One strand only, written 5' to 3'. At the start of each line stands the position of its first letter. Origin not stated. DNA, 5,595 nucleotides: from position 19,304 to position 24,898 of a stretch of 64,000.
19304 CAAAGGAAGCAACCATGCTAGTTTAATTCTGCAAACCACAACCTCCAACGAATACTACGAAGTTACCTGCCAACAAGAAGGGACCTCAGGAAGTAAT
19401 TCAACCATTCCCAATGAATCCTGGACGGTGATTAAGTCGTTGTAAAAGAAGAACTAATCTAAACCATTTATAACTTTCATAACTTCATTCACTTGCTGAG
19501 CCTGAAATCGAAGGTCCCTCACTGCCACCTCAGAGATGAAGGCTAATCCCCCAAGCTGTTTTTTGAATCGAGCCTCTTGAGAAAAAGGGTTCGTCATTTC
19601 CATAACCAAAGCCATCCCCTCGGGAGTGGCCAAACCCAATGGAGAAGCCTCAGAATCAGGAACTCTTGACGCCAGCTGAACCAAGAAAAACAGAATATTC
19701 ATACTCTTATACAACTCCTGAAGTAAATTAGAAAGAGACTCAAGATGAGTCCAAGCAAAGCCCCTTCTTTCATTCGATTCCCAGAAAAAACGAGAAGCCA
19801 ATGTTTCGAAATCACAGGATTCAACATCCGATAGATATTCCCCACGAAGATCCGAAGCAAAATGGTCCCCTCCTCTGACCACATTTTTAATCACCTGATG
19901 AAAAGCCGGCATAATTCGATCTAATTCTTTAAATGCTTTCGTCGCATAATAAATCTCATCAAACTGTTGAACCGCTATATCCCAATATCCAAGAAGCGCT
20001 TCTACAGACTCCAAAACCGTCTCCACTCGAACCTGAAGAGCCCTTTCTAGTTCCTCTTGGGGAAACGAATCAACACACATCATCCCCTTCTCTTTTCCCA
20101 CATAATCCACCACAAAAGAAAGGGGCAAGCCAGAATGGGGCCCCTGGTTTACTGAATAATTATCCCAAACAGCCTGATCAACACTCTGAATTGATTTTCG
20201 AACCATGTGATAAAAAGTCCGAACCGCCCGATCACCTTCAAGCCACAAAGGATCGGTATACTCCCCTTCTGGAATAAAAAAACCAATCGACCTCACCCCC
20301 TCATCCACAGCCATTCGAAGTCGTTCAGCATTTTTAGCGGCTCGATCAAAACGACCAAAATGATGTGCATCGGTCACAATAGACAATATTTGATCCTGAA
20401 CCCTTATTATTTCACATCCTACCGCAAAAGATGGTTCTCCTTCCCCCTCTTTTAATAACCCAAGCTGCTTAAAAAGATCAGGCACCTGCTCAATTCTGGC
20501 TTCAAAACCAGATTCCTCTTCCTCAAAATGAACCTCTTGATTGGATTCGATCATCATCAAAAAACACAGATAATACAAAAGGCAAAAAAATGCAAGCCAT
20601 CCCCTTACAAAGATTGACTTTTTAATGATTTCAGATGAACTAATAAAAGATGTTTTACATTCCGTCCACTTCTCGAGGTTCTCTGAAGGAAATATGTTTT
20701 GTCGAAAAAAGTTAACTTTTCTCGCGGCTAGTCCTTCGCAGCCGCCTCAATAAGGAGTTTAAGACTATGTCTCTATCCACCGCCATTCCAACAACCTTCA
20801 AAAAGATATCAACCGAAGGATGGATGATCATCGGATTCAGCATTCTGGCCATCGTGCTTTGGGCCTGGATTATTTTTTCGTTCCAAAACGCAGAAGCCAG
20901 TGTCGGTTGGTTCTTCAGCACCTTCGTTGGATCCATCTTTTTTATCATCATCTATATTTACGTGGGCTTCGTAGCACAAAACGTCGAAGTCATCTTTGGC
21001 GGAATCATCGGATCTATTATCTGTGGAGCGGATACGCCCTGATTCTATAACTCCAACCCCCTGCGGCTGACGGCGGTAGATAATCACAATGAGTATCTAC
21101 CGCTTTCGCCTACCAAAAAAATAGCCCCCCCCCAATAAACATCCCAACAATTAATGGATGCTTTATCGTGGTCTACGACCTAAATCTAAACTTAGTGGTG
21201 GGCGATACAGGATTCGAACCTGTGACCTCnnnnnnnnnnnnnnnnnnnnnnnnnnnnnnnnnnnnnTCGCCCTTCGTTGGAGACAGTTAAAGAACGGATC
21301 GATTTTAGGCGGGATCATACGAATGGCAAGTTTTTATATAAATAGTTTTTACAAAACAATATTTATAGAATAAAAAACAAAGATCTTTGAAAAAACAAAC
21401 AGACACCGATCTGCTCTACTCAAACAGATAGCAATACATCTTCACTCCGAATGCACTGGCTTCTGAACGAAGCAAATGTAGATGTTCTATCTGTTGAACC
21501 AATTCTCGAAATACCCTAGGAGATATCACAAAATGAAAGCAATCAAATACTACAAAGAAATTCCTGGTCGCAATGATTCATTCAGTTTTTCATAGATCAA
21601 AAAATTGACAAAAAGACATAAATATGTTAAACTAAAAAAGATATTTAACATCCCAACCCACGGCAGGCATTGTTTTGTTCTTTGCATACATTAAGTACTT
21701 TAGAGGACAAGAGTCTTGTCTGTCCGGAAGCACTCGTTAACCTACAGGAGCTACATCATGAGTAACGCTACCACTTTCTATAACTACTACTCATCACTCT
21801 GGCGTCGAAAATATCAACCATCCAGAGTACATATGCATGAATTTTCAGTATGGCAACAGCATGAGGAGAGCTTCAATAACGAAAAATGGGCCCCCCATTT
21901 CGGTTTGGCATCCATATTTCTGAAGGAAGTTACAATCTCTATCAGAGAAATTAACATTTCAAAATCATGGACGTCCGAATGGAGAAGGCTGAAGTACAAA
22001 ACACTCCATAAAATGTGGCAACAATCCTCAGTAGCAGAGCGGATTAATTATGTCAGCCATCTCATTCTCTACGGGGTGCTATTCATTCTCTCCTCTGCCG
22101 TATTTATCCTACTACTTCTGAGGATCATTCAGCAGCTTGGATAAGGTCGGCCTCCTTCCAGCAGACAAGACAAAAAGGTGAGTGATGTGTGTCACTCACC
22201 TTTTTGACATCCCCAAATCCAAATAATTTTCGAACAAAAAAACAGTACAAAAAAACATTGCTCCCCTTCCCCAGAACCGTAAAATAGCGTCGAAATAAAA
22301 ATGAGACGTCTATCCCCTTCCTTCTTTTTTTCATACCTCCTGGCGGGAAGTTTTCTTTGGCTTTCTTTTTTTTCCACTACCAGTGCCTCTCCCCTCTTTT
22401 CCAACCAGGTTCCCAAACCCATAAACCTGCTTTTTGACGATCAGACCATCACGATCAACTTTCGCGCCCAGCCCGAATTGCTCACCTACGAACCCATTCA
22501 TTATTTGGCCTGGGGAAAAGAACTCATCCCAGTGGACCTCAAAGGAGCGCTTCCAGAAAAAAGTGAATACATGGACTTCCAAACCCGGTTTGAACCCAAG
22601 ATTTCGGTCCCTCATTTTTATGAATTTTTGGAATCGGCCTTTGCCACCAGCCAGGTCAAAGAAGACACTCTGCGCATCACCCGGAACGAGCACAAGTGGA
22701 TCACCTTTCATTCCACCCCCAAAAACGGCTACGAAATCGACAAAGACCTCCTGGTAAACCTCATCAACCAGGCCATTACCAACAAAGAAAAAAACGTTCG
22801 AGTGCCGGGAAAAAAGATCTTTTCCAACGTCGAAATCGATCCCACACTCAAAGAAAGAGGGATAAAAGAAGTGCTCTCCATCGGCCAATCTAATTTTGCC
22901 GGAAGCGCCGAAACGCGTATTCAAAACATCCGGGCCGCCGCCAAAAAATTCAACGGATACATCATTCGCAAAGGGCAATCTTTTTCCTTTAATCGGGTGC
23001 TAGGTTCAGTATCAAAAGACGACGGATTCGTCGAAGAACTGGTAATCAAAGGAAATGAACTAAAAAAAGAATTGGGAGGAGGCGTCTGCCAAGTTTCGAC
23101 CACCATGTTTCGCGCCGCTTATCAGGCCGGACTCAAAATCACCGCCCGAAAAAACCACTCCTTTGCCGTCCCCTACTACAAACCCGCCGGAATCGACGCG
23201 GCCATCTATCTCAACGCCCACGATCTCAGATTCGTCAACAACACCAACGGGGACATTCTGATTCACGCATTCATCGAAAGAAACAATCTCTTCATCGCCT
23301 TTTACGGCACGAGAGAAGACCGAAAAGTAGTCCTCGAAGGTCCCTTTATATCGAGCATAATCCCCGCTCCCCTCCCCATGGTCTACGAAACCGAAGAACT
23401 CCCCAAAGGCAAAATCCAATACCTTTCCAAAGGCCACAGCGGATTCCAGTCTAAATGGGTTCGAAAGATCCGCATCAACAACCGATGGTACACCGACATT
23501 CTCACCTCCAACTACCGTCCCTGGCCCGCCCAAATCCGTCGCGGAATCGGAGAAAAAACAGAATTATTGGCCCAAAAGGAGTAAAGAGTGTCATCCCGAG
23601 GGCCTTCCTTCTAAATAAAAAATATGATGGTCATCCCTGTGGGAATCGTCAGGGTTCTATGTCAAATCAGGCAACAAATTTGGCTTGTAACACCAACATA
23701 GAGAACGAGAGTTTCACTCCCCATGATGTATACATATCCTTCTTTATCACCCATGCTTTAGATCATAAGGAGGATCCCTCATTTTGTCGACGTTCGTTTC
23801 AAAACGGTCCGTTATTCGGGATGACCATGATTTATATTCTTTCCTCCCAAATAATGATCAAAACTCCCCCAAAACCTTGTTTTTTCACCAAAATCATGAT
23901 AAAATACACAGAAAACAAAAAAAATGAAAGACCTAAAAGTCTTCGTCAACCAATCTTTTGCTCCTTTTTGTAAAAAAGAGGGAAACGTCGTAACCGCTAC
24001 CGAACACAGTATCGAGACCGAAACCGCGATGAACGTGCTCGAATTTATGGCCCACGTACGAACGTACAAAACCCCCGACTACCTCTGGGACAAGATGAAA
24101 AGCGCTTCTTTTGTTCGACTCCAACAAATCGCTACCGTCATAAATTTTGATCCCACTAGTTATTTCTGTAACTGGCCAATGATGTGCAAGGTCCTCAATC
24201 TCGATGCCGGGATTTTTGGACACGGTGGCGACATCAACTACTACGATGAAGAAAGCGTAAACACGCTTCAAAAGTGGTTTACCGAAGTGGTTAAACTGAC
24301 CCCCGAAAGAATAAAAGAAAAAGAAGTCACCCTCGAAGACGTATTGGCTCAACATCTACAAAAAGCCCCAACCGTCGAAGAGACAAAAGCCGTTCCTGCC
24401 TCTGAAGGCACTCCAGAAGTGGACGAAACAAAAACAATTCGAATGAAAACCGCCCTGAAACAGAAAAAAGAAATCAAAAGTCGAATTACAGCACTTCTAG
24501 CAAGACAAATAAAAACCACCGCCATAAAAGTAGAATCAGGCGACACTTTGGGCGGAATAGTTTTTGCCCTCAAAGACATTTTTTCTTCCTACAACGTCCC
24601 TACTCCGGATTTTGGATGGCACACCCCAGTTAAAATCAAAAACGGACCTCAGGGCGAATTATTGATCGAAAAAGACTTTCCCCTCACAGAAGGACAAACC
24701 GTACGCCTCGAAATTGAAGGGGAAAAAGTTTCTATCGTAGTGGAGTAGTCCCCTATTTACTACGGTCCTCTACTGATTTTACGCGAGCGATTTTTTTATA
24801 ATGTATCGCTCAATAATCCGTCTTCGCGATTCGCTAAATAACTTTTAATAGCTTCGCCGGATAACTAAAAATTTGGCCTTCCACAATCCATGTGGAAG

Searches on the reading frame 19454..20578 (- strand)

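Call 9: search_protein_families(library=pfam, proteins=[window:19454-20578:-], max_evalue=0.01)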
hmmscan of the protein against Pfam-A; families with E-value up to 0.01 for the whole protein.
window:19454-20578:- (374 aa): 0 families

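Call 11: search_protein_families(library=ncbifam, proteins=[window:19454-20578:-], max_evalue=0.1)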
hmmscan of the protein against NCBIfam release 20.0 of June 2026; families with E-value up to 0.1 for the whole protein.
window:19454-20578:- (374 aa): 0 families

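Call 12: search_protein_families(library=phrogs, proteins=[window:19454-20578:-], max_evalue=0.1)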
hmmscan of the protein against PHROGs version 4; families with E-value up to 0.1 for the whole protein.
window:19454-20578:- (374 aa): 1 family
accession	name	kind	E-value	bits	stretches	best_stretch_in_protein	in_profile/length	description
phrog_17939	-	unknown function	0.027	15.5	1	133-162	7-36/89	-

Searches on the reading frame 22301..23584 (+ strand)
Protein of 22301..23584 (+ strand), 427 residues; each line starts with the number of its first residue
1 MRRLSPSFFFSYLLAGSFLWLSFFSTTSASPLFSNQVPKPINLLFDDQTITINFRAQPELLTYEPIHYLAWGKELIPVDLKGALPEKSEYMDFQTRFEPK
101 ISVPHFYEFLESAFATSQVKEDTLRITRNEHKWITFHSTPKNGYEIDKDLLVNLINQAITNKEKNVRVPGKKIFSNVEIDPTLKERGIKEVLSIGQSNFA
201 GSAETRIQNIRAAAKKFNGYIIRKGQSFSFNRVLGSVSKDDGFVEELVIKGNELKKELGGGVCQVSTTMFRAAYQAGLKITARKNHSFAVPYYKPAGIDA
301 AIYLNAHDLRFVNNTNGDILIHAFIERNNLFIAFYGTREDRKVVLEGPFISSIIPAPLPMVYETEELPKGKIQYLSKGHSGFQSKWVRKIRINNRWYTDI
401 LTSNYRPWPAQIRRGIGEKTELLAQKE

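Call 4: search_protein_families(library=pfam, proteins=[window:22301-23584:+], max_evalue=0.1)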
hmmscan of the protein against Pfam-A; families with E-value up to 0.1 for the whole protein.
window:22301-23584:+ (427 aa): 1 family
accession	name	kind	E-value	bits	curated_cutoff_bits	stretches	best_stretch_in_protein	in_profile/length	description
PF04294.18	VanW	-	6.6e-43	145.8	27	1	206-335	2-130/130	VanW like protein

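Call 8: find_encoding_contigs(protein=window:22301-23584:+, flank=10000, max_places=6)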
Protein window:22301-23584:+ (427 aa): 3 contigs read that carry it; 1 place shown.
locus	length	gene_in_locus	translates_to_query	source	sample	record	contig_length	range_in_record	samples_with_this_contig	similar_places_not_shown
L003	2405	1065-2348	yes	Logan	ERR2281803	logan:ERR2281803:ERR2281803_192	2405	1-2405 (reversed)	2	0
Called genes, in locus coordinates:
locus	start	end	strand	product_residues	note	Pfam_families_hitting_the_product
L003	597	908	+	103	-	-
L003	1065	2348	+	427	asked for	PF04294:VanW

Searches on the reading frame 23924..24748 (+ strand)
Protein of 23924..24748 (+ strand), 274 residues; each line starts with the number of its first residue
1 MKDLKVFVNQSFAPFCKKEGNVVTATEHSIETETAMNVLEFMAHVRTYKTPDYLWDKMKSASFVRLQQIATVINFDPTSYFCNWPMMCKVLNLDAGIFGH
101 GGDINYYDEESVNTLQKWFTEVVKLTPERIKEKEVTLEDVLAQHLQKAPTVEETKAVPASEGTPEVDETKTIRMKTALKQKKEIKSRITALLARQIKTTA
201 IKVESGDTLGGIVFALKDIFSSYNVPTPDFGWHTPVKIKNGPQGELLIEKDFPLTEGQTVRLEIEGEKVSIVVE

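Call 4: search_protein_families(library=pfam, proteins=[window:23924-24748:+], max_evalue=0.1)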
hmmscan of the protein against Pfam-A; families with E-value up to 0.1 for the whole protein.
window:23924-24748:+ (274 aa): 2 families
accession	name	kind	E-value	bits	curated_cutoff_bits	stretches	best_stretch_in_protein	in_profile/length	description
PF03152.21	UFD1_N1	-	0.011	15.7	29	0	28-67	51-92/97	Ubiquitin fusion degradation protein UFD1, N-terminal subdomain 1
PF20512.3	PMI_typeI_hel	-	0.021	15.8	23.4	0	108-144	18-55/88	Phosphomannose isomerase type I, helical insertion domain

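Call 11: search_protein_families(library=ncbifam, proteins=[window:23924-24748:+], max_evalue=0.1)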
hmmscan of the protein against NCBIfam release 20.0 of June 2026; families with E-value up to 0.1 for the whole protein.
window:23924-24748:+ (274 aa): 0 families

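Call 12: search_protein_families(library=phrogs, proteins=[window:23924-24748:+], max_evalue=0.1)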
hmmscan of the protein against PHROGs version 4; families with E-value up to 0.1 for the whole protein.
window:23924-24748:+ (274 aa): 0 families

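Call 78: search_protein_families(library=padloc, proteins=[window:23924-24748:+], max_evalue=0.01)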
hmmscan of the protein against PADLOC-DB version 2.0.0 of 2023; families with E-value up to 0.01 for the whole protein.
window:23924-24748:+ (274 aa): 0 families
